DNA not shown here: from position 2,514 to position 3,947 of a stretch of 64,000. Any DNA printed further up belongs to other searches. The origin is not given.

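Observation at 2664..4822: ATP-grasp ligase plus two-domain GNAT operon embedded in the PGC, convergent on the puf operon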

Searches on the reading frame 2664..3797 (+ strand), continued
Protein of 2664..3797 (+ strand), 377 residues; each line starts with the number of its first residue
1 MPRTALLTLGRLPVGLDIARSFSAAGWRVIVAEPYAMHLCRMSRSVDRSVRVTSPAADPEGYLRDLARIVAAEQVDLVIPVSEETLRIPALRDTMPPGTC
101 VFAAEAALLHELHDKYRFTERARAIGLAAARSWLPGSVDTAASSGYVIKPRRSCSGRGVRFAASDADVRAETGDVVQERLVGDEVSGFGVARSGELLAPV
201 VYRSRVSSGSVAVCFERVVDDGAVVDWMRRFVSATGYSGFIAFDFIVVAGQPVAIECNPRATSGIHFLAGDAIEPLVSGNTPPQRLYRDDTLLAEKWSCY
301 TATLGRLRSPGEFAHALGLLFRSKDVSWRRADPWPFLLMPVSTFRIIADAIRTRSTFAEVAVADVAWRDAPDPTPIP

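Call 29: search_dna_similar(query=window:2664-3797:+, collection=plasmids, mode=protein, max_rows=25)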
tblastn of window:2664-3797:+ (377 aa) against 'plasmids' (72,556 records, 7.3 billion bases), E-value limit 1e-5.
Records with a match: 17; places in all: 17; records where one place covers at least 80% of the query: 11.
Best place of each record, by identity: <60% 17.
By first word of the organism name: Pseudomonas 3; Bacillus 3; Rhizobium 2; Deinococcus 2; Paenibacillus 1; Roseateles 1; Pontibacillus 1; Nostoc 1; Shinella 1; Paraburkholderia 1; and 1 more.
By predicted mobility (MOB-suite, as given by PLSDB): non-mobilizable 11; conjugative 4; mobilizable 2.
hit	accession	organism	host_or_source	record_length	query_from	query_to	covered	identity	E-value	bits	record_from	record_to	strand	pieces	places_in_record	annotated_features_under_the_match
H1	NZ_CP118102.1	Paenibacillus urinalis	Homo sapiens,blood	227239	2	367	97%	33.4%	5e-27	120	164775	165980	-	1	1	ATP-grasp domain-containing protein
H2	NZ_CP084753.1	Roseateles sp. XES5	Xenopus laevis,bacterial culture,swab ...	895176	4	376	99%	31.9%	5e-24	111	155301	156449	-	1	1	ATP-grasp domain-containing protein | Rieske (2Fe-2S) protein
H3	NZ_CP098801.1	Rhizobium anhuiense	Trifolium dubium,Cell culture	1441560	1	376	100%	29.6%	1e-20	101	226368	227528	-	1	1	record has no annotation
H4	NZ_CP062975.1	Pontibacillus sp. ALD_SL1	mangrove mud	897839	4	367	97%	28.6%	3e-25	114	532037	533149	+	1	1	ATP-grasp domain-containing protein | beta-ketoacyl-ACP synthase III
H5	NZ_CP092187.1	Deinococcus sp. KNUC1210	Setaria viridis,cell ...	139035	6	340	89%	30.8%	4e-14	82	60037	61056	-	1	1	hypothetical protein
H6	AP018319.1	Nostoc sp. HK-01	-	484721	2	339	90%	29.6%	1e-22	107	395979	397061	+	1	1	hypothetical protein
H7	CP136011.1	Pseudomonas sp. FeN3W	cell culture,marine sediment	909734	19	371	94%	27.3%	2e-15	85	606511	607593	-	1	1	hypothetical protein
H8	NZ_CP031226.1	Pseudomonas amygdali pv. lachrymans str. M301315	-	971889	19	368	93%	27.4%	9e-12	74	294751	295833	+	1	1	hypothetical protein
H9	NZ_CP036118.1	Bacillus mycoides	cell culture,soil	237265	3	367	97%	26.2%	2e-27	121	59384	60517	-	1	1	ATP-grasp domain-containing protein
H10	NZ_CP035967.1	Bacillus mycoides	cell culture,soil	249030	3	367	97%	26.2%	2e-27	121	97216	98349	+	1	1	ATP-grasp domain-containing protein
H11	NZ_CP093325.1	Bacillus sp. N5-665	whole organism,peat soil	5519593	3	367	97%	25.7%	5e-25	114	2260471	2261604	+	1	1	none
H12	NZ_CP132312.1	Shinella zoogloeoides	Homo sapiens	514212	4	268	70%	33.2%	5e-22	105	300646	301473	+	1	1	ATP-grasp domain-containing protein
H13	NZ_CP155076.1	Paraburkholderia sp. PREW-6R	single cell,Phlox subulata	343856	1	275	73%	31.9%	5e-18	93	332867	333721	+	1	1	ATP-grasp domain-containing protein | F390 synthetase-related protein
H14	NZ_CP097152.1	Deinococcus sp. QL22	-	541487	6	268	70%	32.9%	5e-14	81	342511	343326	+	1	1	hypothetical protein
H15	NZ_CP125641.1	Rhizobium sp. BT03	Phaseolus vulgaris,Pure culture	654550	3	268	71%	31.4%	2e-20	100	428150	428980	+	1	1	ATP-grasp domain-containing protein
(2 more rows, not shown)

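Call 32: search_solved_structures(query=window:2664-3797:+, max_evalue=1, show_alignments=1)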
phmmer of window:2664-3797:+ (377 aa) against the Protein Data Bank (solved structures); distinct sequences matched with E-value up to 1: 7.
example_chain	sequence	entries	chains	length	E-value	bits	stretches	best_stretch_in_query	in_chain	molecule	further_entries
3df7_A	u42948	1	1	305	0.00062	22.3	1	145-266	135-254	Putative ATP-grasp superfamily protein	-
2pn1_A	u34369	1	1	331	0.0031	20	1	61-265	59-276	Carbamoylphosphate synthase large subunit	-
7ojt_A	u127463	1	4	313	0.2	14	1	9-77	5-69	Phosphatidylinositol mannoside acyltransferase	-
4ffl_A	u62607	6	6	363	0.46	12.9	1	71-198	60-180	PylC | Putative uncharacterized protein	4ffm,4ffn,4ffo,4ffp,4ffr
7kix_A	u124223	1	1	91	0.72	12.2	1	145-196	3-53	Anti-CRISPR protein AcrIE2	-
7chq_A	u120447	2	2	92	0.74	12.2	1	145-196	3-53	anti-CRISPR AcrIE2 | AcrIE2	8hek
30vh_A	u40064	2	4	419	0.79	12.1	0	112-269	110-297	L-amino acid ligase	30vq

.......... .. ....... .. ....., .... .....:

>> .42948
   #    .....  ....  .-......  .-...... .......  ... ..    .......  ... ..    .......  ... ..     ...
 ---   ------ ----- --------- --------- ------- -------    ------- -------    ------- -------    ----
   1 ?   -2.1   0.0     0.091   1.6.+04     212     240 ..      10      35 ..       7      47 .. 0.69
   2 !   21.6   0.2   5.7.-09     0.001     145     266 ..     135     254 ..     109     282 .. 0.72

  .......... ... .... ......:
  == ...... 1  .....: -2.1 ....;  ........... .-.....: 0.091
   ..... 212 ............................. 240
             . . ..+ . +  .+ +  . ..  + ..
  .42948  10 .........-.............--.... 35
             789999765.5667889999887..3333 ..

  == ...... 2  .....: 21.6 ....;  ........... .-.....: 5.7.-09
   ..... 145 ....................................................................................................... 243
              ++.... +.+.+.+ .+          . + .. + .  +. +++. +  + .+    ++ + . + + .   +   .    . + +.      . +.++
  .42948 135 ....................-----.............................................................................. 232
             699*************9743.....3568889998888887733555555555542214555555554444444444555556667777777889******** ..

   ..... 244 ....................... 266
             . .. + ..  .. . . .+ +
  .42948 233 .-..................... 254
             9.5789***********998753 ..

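Call 49: search_protein_families(library=ncbifam, proteins=[L015:5732-6475:-, L012:10264-10824:+, L012:10882-11604:+, L012:11694-12587:+, L012:12584-13801:+], max_evalue=0.001)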
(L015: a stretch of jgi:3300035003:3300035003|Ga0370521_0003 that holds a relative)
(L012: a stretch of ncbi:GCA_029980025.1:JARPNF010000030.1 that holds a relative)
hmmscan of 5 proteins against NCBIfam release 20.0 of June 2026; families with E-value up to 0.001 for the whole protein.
L015:5732-6475:- (247 aa): 0 families

L012:10264-10824:+ (186 aa): 4 families
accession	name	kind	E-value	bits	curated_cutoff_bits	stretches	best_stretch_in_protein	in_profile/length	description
NF007539.0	PRK10151.1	equivalog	1.4e-08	34.5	184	1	77-175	74-173/179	50S ribosomal protein L7/L12-serine acetyltransferase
NF007527.0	PRK10140.1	equivalog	2.2e-07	30.9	236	1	14-170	4-154/162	N-acetyltransferase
NF008072.0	PRK10809.1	equivalog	1.3e-06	28.3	190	1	77-184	84-193/194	ribosomal protein S5-alanine N-acetyltransferase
NF000483.1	BlmB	exception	0.00029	20.3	625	1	13-155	16-152/301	bleomycin family antibiotic N-acetyltransferase BlmB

L012:10882-11604:+ (240 aa): 3 families
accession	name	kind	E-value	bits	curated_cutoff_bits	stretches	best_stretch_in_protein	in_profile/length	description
NF041647.1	ABC_perm_CPBP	equivalog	1.8e-10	40.2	435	1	53-223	458-628/636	ABC transporter permease subunit/CPBP intramembrane protease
NF040589.1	CPBP_Synerg_MrtS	equivalog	1.1e-05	25.7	130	1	98-219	45-157/170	Synerg-CTERM system glutamic-type intramembrane protease MrtS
NF046050.1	CPBP_fam_MroQ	equivalog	0.00064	19.2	270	1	147-223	138-218/243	intramembrane glutamic endopeptidase MroQ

L012:11694-12587:+ (297 aa): 9 families
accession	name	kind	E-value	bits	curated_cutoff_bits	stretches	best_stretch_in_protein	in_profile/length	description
NF011457.0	PRK14875.1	equivalog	9.4e-12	44.6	307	1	24-141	121-234/372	acetoin dehydrogenase dihydrolipoyllysine-residue acetyltransferase subunit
NF051488.1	bifunc_PcaDC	exception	1.3e-06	27.8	390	1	27-137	4-110/375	bifunctional 3-oxoadipate enol-lactonase/4-carboxymuconolactone decarboxylase PcaDC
NF002938.0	PRK03592.1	equivalog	2.1e-06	27.3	241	1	24-101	21-96/298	haloalkane dehalogenase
NF045632.1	hydroxlase_HsaD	equivalog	2.3e-06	26.7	400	1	21-141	20-140/290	4,5:9,10-diseco-3-hydroxy-5,9,17-trioxoandrosta-1(10),2-diene-4-oate hydrolase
TIGR03056.1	bchO_mg_che_rel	equivalog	1.4e-05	24.3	172.55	1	31-96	26-90/278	alpha/beta fold hydrolase BchO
NF050089.1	i_nPHAscl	equivalog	2.1e-05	23.7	300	1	26-102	10-85/288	intracellular short-chain-length polyhydroxyalkanoate depolymerase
NF002873.0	PRK03204.1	equivalog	3.9e-05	23.1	466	1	21-102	22-102/286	haloalkane dehalogenase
TIGR02427.1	protocat_pcaD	equivalog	0.00015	21.3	255.85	0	31-103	8-81/251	3-oxoadipate enol-lactonase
NF002043.0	PRK00870.1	subfamily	0.00062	19.3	265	1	24-100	35-114/302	haloalkane dehalogenase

L012:12584-13801:+ (405 aa): 4 families
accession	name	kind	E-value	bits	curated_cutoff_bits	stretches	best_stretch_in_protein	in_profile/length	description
NF006808.0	PRK09326.1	equivalog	6.7e-22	77.8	444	1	84-302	89-300/341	F420H2 dehydrogenase subunit F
NF040616.1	F420_dehyd_FpoF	exception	3.2e-21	75.7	475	1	85-302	89-299/337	F420H2 dehydrogenase subunit FpoF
NF006807.0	PRK09325.1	subfamily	5e-21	75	269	1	76-295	14-234/283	coenzyme F420-reducing hydrogenase subunit beta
TIGR03289.1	frhB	equivalog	2.6e-16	59.5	331.5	1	76-294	11-230/275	coenzyme F420 hydrogenase subunit beta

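Call 55: get_annotated_region(hit=H2, flank=7000)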
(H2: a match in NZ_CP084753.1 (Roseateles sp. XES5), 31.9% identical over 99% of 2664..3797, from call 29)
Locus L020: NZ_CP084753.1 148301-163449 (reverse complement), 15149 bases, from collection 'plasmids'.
description: UNVERIFIED_ORG: Roseateles sp. XES5 plasmid unnamed1, complete sequence
organism: Roseateles sp. XES5 (NCBI taxid 2877940)
taxonomy: Bacteria; Pseudomonadota; Betaproteobacteria; Burkholderiales; Sphaerotilaceae; Roseateles; Roseateles sp. XES5
host: -; source: Xenopus laevis,bacterial culture,swab of adult female 2 skin; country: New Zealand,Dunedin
typing (MOB-suite, as given by PLSDB): non-mobilizable
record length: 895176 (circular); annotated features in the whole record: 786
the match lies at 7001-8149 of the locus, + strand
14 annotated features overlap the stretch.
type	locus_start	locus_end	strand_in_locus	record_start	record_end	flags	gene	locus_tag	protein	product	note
CDS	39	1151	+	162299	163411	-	aguA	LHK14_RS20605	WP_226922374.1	agmatine deiminase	GO:0009446 - putrescine biosynthetic process [Evidence IEA]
CDS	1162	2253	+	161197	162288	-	-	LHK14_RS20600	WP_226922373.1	polyamine ABC transporter substrate-binding protein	-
CDS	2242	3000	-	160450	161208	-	-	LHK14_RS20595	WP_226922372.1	helix-turn-helix transcriptional regulator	GO:0006355 - regulation of DNA-templated transcription [Evidence IEA]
CDS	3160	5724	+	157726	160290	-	-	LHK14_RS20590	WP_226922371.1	AMP-binding protein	-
CDS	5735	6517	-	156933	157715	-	-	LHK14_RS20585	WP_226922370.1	glutaredoxin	-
CDS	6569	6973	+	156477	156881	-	-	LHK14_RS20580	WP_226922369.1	MerR family transcriptional regulator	-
CDS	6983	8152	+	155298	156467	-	-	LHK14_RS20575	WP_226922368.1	ATP-grasp domain-containing protein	-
CDS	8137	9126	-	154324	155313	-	-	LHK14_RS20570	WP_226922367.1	Rieske (2Fe-2S) protein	-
CDS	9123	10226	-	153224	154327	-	-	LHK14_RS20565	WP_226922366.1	hypothetical protein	-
CDS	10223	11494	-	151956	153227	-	-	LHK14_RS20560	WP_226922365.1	hypothetical protein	-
CDS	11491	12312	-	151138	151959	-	-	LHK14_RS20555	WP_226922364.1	MBL fold metallo-hydrolase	-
CDS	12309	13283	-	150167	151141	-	-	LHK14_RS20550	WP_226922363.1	NAD(P)-dependent oxidoreductase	-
CDS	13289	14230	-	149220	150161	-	-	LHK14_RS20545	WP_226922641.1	3-oxoacyl-[acyl-carrier-protein] synthase III C-terminal domain-containing protein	-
CDS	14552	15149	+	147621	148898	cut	-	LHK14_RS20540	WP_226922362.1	GGDEF domain-containing protein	-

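Call 56: get_annotated_region(hit=H4, flank=7000)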
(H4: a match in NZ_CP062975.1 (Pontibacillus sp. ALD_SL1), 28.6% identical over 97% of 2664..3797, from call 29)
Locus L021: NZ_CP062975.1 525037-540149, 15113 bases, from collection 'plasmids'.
description: Pontibacillus sp. ALD_SL1 plasmid unnamed, complete sequence
organism: Pontibacillus sp. ALD_SL1 (NCBI taxid 2777185)
taxonomy: Bacteria; Bacillota; Bacilli; Bacillales; Bacillaceae; Pontibacillus; Pontibacillus sp. ALD SL1
host: -; source: mangrove mud; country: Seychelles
typing (MOB-suite, as given by PLSDB): non-mobilizable
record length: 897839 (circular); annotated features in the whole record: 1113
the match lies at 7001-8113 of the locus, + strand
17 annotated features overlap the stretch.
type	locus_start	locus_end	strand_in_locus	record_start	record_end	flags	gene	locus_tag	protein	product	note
CDS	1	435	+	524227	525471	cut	-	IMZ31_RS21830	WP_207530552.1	hypothetical protein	-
CDS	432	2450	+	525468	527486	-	-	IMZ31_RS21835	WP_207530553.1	AAA family ATPase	-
CDS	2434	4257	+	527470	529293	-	-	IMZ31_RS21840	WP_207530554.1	hypothetical protein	-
CDS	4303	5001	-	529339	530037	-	-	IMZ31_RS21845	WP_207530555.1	hypothetical protein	-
CDS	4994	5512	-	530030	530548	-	-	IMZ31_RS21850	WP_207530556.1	sigma-70 family RNA polymerase sigma factor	GO:0006352 - DNA-templated transcription initiation [Evidence IEA]; GO:0006355 - regulation of DNA-templated ...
CDS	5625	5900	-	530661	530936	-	-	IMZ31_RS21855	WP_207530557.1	hypothetical protein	-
CDS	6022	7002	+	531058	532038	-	-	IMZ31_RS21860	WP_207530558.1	beta-ketoacyl-ACP synthase III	-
CDS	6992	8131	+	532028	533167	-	-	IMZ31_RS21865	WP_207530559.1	ATP-grasp domain-containing protein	-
CDS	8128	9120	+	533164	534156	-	-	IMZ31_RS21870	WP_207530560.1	NAD(P)-dependent oxidoreductase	-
CDS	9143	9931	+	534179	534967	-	-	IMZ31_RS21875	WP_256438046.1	MBL fold metallo-hydrolase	-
CDS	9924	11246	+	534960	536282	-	-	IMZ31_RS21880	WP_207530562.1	F390 synthetase-related protein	-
CDS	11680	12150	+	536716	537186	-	-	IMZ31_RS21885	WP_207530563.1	hypothetical protein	-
CDS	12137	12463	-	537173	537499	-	-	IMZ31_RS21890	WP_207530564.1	hypothetical protein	-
CDS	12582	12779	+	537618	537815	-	-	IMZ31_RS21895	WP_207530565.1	hypothetical protein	-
CDS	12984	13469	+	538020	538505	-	-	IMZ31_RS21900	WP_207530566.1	hypothetical protein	-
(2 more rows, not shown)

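Call 57: get_annotated_region(hit=H1, flank=7000)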
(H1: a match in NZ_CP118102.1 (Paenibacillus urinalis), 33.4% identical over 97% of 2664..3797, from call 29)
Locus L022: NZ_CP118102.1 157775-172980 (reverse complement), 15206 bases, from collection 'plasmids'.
description: Paenibacillus urinalis strain 2022CK-00830 plasmid unnamed1, complete sequence
organism: Paenibacillus urinalis (NCBI taxid 521520)
taxonomy: Bacteria; Bacillota; Bacilli; Bacillales; Paenibacillaceae; Paenibacillus; Paenibacillus urinalis
host: -; source: Homo sapiens,blood; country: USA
typing (MOB-suite, as given by PLSDB): non-mobilizable
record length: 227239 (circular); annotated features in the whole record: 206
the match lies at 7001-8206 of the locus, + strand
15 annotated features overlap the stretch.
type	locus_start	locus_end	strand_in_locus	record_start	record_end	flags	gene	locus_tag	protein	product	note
CDS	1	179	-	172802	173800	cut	-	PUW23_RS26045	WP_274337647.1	Gfo/Idh/MocA family oxidoreductase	-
CDS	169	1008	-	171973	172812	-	-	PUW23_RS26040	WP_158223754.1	sugar phosphate isomerase/epimerase family protein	-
CDS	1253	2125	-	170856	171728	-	-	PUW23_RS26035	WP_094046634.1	AraC family transcriptional regulator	GO:0006355 - regulation of DNA-templated transcription [Evidence IEA]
CDS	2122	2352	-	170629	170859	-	-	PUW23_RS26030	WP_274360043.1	hypothetical protein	-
CDS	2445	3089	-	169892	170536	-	-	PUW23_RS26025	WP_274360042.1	alpha/beta hydrolase family protein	-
CDS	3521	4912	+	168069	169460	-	-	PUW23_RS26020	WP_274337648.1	amidase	-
CDS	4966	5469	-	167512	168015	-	-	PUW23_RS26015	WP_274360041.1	hypothetical protein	-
CDS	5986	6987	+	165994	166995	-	-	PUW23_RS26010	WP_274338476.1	beta-ketoacyl-ACP synthase III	-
CDS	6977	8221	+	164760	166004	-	-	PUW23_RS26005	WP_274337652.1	ATP-grasp domain-containing protein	-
CDS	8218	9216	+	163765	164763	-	-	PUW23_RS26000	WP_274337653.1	NAD(P)-dependent oxidoreductase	-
CDS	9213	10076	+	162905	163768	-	-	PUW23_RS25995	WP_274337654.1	MBL fold metallo-hydrolase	-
CDS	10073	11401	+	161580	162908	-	-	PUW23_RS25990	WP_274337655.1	F390 synthetase-related protein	-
CDS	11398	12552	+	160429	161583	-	-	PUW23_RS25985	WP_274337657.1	GNAT family N-acetyltransferase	-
CDS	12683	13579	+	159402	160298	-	-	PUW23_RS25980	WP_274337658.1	SDR family oxidoreductase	-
CDS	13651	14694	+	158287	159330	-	-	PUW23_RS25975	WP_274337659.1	NADH:flavin oxidoreductase/NADH oxidase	-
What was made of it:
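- Distant ATP-grasp homologues (26-33% identity) sit in non-carotenoid secondary-metabolite-like clusters with KAS III, an oxidoreductase, an MBL hydrolase and an F390-synthetase-like enzyme (calls 29, 55-57).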

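Call 59: search_protein_families(library=pfam, proteins=[L022:11398-12552:+, L022:6977-8221:+], max_evalue=0.1)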
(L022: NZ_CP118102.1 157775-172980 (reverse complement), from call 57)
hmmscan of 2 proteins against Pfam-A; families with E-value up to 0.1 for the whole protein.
L022:11398-12552:+ (384 aa): 1 family
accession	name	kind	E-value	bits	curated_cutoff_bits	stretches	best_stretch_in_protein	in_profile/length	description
PF13480.13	Acetyltransf_6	-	5.4e-05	23.8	22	1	226-327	26-132/143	Acetyltransferase (GNAT) domain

L022:6977-8221:+ (414 aa): 1 family
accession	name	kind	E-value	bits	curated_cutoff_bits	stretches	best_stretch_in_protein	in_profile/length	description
PF15632.11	ATPgrasp_Ter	-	0.0035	17.5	29.1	1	206-302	3-92/131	ATP-grasp in the biosynthetic pathway with Ter operon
